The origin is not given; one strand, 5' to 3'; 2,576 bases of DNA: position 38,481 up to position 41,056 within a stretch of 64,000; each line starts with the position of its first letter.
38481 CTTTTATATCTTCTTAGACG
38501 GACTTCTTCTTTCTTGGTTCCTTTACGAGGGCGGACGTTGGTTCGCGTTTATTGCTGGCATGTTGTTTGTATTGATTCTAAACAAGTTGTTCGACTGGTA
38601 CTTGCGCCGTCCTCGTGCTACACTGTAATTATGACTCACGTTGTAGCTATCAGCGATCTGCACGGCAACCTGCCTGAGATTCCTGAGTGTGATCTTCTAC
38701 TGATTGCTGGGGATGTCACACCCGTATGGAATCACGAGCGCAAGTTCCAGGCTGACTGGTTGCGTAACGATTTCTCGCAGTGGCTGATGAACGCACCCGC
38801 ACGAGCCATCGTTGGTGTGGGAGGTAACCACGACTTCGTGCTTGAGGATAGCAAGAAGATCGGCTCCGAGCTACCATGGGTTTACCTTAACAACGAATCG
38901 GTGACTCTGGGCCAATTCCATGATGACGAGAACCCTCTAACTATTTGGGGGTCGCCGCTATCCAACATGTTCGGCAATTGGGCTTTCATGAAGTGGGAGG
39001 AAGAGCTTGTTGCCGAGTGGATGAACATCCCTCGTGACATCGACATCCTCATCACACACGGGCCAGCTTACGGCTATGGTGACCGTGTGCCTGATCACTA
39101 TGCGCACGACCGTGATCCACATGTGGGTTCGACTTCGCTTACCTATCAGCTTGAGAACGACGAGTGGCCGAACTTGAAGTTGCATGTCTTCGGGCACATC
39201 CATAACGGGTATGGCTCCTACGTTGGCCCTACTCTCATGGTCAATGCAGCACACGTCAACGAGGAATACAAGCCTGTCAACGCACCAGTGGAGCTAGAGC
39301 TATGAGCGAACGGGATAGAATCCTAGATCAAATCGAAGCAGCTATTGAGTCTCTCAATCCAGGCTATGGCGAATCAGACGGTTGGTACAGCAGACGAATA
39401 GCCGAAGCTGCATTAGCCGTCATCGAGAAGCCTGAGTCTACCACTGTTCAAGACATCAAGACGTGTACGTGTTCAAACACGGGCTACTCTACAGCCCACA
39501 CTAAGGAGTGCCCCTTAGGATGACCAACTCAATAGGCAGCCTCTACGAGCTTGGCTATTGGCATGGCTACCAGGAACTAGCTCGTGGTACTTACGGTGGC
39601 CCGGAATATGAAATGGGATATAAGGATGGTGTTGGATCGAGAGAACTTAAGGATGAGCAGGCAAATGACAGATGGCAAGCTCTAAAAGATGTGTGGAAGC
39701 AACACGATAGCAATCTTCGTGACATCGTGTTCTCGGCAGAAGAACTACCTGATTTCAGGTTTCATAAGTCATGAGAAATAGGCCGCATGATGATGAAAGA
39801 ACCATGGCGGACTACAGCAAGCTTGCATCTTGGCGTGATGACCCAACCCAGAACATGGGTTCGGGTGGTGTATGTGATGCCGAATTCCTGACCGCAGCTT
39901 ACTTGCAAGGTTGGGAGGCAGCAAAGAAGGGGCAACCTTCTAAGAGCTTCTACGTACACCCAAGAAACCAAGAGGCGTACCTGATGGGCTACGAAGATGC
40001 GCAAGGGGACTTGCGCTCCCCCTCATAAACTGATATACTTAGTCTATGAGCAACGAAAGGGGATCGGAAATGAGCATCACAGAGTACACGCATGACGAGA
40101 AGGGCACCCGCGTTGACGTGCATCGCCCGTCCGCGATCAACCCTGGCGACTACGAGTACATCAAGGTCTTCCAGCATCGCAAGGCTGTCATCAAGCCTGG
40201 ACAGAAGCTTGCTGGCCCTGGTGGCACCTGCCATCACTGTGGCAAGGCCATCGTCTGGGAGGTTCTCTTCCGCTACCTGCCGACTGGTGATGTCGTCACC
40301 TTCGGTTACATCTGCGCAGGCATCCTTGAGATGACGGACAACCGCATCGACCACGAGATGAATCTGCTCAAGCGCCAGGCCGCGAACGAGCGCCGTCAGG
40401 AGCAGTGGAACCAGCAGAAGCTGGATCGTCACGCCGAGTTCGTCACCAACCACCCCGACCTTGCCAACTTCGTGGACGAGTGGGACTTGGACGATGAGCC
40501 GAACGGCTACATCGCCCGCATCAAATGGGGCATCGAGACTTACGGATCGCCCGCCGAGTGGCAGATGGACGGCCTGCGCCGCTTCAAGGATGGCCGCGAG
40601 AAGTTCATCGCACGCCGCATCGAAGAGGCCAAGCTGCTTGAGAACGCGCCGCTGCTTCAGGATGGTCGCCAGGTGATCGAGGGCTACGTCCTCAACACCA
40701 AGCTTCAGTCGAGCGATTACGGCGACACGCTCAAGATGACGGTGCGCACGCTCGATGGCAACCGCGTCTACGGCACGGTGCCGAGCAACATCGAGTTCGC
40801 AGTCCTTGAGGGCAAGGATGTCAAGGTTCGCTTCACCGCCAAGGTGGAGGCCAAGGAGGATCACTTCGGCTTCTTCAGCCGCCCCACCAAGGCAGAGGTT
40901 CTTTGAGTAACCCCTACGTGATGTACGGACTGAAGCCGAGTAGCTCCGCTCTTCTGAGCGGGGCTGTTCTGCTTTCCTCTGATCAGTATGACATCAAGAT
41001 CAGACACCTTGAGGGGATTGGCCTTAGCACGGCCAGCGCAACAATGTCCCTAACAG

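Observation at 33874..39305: NAD+ salvage genes in a phage: PnuC-like transporter, NadR (NMNAT + ribosylnicotinamide kinase), MazG-like NTP-PPase and a metallophosphoesterase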

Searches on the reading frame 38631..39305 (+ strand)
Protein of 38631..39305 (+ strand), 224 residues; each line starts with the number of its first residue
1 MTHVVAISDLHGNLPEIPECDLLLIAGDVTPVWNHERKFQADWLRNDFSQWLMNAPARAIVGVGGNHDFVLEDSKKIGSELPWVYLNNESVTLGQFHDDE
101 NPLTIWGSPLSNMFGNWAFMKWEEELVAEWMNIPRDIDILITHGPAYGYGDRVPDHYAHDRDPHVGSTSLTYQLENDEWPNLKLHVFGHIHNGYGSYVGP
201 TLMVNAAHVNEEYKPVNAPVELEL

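Call 3: search_protein_families(library=pfam, proteins=[window:38631-39305:+], max_evalue=0.01)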
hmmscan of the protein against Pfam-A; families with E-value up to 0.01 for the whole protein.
window:38631-39305:+ (224 aa): 2 families
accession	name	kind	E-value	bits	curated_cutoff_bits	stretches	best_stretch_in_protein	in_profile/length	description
PF00149.33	Metallophos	-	3.4e-09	37.8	21.5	1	4-192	3-190/191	Calcineurin-like phosphoesterase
PF12850.12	Metallophos_2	-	3.3e-05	24.4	27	1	4-206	3-132/154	Calcineurin-like phosphoesterase superfamily domain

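Call 4: search_protein_families(library=ncbifam, proteins=[window:38631-39305:+], max_evalue=0.01)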
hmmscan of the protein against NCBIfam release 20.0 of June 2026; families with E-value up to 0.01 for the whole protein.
window:38631-39305:+ (224 aa): 1 family
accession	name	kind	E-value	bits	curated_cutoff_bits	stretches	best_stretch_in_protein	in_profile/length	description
TIGR04123.1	P_estr_lig_assc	hypoth_equivalog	0.002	17.6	150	0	35-78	76-119/207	ligase-associated DNA damage response endonuclease PdeM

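Call 6: search_protein_families(library=phrogs, proteins=[window:38631-39305:+], max_evalue=0.001)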
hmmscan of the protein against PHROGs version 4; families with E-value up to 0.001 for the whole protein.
window:38631-39305:+ (224 aa): 1 family
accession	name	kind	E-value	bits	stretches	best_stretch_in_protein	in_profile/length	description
phrog_1649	-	other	2.5e-08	33.9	1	3-205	37-266/308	metallo-phosphoesterase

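Call 47: search_solved_structures(query=window:38631-39305:+, max_evalue=1, show_alignments=2)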
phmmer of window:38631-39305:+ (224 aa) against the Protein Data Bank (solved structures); distinct sequences matched with E-value up to 1: 3.
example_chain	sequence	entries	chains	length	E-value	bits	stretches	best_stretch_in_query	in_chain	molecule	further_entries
3rl4_A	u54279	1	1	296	1.3e-19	73.8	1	2-223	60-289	Metallophosphoesterase MPPED2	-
3rl3_A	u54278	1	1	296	2.9e-18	69.3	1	2-223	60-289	Metallophosphoesterase MPPED2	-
3rl5_A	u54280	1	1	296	2.4e-17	66.3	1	4-223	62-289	Metallophosphoesterase MPPED2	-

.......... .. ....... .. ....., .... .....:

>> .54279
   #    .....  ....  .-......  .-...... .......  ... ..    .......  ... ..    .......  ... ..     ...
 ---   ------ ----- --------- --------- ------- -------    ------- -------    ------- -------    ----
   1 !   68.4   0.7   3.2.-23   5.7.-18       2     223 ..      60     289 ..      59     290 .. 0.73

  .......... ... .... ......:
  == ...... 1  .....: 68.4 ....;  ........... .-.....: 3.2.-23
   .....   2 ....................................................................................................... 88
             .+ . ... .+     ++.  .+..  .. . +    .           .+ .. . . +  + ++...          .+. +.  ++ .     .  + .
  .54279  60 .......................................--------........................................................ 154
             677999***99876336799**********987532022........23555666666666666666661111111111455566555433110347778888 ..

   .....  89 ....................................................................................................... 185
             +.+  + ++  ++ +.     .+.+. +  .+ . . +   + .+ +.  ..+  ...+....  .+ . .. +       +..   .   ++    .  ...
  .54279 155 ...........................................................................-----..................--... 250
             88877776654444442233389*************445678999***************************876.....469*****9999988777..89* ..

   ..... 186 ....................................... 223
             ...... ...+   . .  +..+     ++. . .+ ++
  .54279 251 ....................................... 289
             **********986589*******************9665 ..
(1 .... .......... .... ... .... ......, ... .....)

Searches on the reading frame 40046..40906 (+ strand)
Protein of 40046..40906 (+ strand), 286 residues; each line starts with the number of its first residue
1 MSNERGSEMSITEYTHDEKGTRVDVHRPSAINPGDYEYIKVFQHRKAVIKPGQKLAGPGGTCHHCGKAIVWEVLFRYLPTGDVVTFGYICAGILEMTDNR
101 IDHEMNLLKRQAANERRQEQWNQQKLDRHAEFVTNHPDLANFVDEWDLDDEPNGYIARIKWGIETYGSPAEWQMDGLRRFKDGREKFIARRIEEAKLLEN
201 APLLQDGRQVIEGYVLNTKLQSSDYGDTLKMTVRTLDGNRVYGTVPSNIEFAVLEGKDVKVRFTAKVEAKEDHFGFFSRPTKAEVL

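Call 12: search_protein_families(library=phrogs, proteins=[window:40046-40906:+], max_evalue=0.00001)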
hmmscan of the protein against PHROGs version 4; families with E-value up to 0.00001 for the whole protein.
window:40046-40906:+ (286 aa): 3 families
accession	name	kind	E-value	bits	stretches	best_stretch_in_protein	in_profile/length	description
phrog_18425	-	unknown function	1.5e-14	55.1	1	190-285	41-132/137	-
phrog_4750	-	unknown function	4.3e-13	50.2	1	204-285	178-257/260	-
phrog_4265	-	unknown function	2.3e-06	28.6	0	199-283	179-277/280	-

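Call 14: search_protein_families(library=pfam, proteins=[window:40046-40906:+], max_evalue=0.001)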
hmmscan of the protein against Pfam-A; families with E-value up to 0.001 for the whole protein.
window:40046-40906:+ (286 aa): 0 families
